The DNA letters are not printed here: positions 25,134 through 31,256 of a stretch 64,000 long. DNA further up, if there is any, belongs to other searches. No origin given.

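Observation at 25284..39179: Three consecutive giant ORFs (1249 + 1443 + 1940 aa, about 13.9 kb) occupy the tape-measure position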

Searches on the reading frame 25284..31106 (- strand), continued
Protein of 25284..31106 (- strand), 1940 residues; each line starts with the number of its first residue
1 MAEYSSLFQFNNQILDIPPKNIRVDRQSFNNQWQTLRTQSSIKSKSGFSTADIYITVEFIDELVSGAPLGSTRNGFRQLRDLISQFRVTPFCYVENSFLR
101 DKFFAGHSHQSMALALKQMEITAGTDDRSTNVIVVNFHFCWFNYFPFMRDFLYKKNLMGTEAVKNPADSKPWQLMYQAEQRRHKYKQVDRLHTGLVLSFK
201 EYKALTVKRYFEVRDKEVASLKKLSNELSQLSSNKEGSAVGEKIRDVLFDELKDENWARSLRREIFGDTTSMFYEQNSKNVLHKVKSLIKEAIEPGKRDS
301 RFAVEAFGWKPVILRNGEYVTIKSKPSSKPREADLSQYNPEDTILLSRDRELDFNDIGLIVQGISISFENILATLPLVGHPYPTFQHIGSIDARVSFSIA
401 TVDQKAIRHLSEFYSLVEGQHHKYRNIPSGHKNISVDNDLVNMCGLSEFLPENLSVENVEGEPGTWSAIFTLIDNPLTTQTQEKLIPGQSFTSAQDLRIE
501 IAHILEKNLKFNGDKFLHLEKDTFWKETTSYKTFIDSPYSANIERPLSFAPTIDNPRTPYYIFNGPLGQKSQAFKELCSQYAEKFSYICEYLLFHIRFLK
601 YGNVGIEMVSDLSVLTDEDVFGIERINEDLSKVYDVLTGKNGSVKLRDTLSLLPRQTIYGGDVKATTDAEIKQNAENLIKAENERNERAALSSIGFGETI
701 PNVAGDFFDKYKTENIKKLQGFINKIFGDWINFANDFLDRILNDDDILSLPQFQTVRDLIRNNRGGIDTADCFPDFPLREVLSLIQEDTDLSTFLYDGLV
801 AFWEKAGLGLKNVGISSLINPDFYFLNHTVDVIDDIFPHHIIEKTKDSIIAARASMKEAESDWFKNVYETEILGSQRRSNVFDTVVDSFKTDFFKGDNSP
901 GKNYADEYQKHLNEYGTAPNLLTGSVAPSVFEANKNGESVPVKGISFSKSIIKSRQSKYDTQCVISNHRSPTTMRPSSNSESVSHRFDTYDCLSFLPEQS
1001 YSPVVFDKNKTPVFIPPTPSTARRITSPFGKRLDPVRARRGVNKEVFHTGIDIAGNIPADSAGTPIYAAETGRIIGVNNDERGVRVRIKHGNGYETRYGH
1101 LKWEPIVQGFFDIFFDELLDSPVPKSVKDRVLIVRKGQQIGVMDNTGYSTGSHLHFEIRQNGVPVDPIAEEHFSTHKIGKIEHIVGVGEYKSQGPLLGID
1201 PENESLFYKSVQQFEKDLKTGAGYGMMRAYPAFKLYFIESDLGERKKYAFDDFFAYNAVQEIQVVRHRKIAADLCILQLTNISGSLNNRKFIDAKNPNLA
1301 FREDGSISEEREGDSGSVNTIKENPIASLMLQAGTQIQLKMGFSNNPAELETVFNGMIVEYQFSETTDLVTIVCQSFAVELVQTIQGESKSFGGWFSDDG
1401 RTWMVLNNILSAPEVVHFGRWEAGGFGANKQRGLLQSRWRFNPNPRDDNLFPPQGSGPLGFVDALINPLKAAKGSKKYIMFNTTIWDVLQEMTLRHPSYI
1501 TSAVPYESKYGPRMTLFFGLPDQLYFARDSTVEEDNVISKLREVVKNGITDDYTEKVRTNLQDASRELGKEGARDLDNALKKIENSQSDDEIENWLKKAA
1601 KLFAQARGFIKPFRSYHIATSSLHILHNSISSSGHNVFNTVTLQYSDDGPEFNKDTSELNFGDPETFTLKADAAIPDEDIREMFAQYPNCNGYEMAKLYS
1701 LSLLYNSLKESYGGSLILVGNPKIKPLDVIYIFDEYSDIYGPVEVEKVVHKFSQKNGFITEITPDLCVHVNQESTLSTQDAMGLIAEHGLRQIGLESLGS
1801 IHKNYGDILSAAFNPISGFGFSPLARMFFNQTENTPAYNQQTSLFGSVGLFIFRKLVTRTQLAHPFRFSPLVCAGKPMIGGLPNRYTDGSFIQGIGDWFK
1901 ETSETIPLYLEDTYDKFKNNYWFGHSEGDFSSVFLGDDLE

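Call 98: search_solved_structures(query=A8, max_evalue=1, show_alignments=0)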
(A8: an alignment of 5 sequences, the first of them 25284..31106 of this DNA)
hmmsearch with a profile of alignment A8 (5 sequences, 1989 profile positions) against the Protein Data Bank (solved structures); distinct sequences matched with E-value up to 1: 31.
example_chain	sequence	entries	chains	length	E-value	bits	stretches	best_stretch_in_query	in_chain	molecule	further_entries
3slu_A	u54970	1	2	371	3e-18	67.8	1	1091-1236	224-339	M23 peptidase domain protein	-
6muk_A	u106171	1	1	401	3.6e-18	67.5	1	1091-1236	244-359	Peptidase M23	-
5j1l_A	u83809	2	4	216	3.2e-14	54.5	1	1092-1240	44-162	ToxR-activated gene (TagE)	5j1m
6u2a_A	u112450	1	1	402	1e-12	49.5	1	1105-1235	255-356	ShyA endopeptidase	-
6ue4_A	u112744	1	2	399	1e-12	49.5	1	1105-1235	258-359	ShyA endopeptidase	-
4rny_A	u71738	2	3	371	2.1e-11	45.1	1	1037-1259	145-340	Conserved hypothetical secreted protein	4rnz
2gu1_A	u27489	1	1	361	1.1e-10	42.7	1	1089-1236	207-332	Zinc peptidase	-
9gy1_A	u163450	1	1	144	4e-10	40.9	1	1117-1235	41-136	Peptidase, M23 family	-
5j1l_B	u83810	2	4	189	1.3e-09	39.2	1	1094-1235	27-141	ToxR-activated gene (TagE)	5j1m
5j1k_A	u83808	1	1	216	1.9e-09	38.6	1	1094-1235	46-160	ToxR-activated gene (TagE)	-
6jmx_A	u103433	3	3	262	4.6e-08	34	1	1113-1236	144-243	Peptidase M23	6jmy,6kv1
9m7n_A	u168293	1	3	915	3.1e-07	31.3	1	1094-1226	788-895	Gp16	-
3uz0_B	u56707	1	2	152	5.6e-07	30.4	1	1116-1236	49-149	Stage II sporulation protein Q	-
6jmz_A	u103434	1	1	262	1.6e-06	29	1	1113-1236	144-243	Peptidase M23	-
6jn0_A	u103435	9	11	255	1.9e-06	28.7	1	1113-1236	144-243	Peptidase M23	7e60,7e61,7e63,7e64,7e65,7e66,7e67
5kvp_A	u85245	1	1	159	2.4e-05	25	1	1117-1226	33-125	Zoocin A endopeptidase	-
4qp5_A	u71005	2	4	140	0.013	16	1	1118-1226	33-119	Lysostaphin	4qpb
5nmy_A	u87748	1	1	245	0.049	14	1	1118-1226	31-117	Lysostaphin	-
4lxc_A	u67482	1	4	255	0.055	13.9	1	1118-1226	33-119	Lysostaphin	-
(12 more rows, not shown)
